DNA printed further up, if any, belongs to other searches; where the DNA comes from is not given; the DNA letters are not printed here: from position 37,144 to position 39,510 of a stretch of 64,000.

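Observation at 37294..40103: Candidate undescribed carboxylate-responsive nucleotidylation switch: sCache_2-PAS-DUF294 nucleotidyltransferase sensor plus metallophosphoesterase in the DUF485-actP operon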

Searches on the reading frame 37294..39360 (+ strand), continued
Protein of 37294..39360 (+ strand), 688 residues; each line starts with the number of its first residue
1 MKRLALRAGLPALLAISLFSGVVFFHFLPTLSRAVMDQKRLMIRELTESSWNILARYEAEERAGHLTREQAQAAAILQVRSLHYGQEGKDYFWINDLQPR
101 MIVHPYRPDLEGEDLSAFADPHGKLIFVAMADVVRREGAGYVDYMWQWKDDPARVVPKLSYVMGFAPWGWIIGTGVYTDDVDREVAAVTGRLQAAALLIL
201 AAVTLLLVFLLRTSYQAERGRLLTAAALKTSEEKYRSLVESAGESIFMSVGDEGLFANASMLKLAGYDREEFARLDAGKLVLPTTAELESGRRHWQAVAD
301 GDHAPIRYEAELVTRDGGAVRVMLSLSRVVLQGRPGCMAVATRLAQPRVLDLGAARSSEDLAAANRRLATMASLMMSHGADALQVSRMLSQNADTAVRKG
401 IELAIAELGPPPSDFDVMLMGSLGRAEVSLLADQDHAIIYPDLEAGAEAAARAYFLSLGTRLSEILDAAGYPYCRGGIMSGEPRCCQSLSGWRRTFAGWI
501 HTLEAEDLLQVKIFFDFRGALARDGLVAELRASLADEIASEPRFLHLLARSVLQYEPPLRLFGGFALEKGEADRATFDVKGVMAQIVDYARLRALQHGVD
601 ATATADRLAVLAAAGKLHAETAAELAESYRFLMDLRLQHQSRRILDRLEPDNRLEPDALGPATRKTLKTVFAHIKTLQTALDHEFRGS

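Call 71: fold_search(model_id=the predicted structure, library=pdb)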
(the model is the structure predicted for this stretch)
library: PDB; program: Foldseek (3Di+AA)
matches with E <= 10: 1047; with E <= 0.001: 149
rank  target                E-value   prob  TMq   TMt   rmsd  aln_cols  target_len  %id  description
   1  4k08                  3.9e-12  1.00  0.20  0.94   0.9       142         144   38  Periplasmic sensor domain of chemotaxis protein, Adeh_3718 (released 2013-07-17)
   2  5g4y                  1.2e-11  1.00  0.20  0.93   1.3       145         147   43  Structural basis for carboxylic acid recognition by a Cache chemosensory domain. (released 2017-03-29)
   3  6yx5_B                2.0e-09  1.00  0.35  0.65   5.4       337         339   15  Structure of DrrA from Legionella pneumophilia in complex with human Rab8a (released 2020-12-23)
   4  1v4a                  5.6e-09  1.00  0.35  0.52   5.7       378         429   17  Structure of the N-terminal Domain of Escherichia coli Glutamine Synthetase adenylyltransferase (released 2004-07-27)
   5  2qhk                  1.1e-07  1.00  0.20  0.85   2.4       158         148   22  Crystal structure of methyl-accepting chemotaxis protein from Vibrio parahaemolyticus RIMD 2210633 (released 2007-08-21)
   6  3k7d_A                1.3e-07  1.00  0.33  0.45   5.2       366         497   17  C-terminal (adenylylation) domain of E.coli Glutamine Synthetase Adenylyltransferase (released 2009-12-15)
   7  3k7d_B                1.4e-07  1.00  0.34  0.45   5.3       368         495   16  C-terminal (adenylylation) domain of E.coli Glutamine Synthetase Adenylyltransferase (released 2009-12-15)
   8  4exo                  3.4e-07  1.00  0.18  0.81   2.3       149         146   21  Revised, rerefined crystal structure of PDB entry 2QHK, methyl accepting chemotaxis protein (released 2012-05-30)
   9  4hh2_A                6.2e-07  1.00  0.15  0.26  34.0       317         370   12  Structure of PpsR without the HTH motif from Rb. sphaeroides (released 2013-06-05)
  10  8js5_B                9.0e-07  1.00  0.16  0.39  30.8       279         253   14  Dimeric PAS domains of oxygen sensor FixL with ferric unliganded heme (released 2024-06-26)
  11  4hh2_D                9.9e-07  1.00  0.14  0.24  21.7       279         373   15  Structure of PpsR without the HTH motif from Rb. sphaeroides (released 2013-06-05)
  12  8js6_E                1.1e-06  1.00  0.16  0.39  30.8       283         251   13  Dimeric PAS domains of oxygen sensor FixL in complex with cyanide-bound ferric heme (released 2024-06-26)
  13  8js5_G                1.2e-06  1.00  0.16  0.39  30.8       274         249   13  Dimeric PAS domains of oxygen sensor FixL with ferric unliganded heme (released 2024-06-26)
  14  8js5_A                1.7e-06  1.00  0.16  0.40  30.7       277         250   12  Dimeric PAS domains of oxygen sensor FixL with ferric unliganded heme (released 2024-06-26)
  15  8js5_F                2.0e-06  1.00  0.16  0.40  31.1       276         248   13  Dimeric PAS domains of oxygen sensor FixL with ferric unliganded heme (released 2024-06-26)
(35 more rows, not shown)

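Call 75: find_encoding_contigs(protein=P0001, flank=6000, max_places=3)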
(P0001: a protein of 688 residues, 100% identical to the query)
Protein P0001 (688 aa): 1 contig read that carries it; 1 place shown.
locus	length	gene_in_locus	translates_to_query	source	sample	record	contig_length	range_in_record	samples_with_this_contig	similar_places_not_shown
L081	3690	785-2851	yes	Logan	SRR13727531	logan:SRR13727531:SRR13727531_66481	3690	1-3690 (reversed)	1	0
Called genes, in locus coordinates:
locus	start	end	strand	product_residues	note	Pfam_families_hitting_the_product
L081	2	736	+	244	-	?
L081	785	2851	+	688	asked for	PF08269:dCache_2, PF17200:sCache_2, PF17201:Cache_3-Cache_2 (weak), PF03445:DUF294, PF10335:DUF294_C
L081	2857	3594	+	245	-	PF00149:Metallophos, PF12850:Metallophos_2 (faint)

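Call 76: find_encoding_contigs(protein=P0116, flank=6000, max_places=2)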
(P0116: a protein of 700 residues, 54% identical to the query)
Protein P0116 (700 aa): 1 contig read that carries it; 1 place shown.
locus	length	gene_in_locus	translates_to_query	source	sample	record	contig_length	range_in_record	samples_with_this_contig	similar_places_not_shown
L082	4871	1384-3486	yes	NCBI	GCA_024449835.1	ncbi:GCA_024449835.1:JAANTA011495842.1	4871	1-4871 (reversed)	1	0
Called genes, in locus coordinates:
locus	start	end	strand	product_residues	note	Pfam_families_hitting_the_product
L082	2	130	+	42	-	?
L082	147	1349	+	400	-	-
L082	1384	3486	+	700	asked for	PF08269:dCache_2, PF17200:sCache_2, PF17201:Cache_3-Cache_2, PF03445:DUF294, PF10335:DUF294_C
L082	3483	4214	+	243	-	PF00149:Metallophos, PF12850:Metallophos_2 (weak)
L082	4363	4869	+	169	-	?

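Call 90: search_protein_families(library=ncbifam, proteins=[L046:9539-10000:+], max_evalue=0.01)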
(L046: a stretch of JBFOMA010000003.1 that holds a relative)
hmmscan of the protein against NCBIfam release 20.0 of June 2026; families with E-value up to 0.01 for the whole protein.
L046:9539-10000:+ (154 aa): 0 families
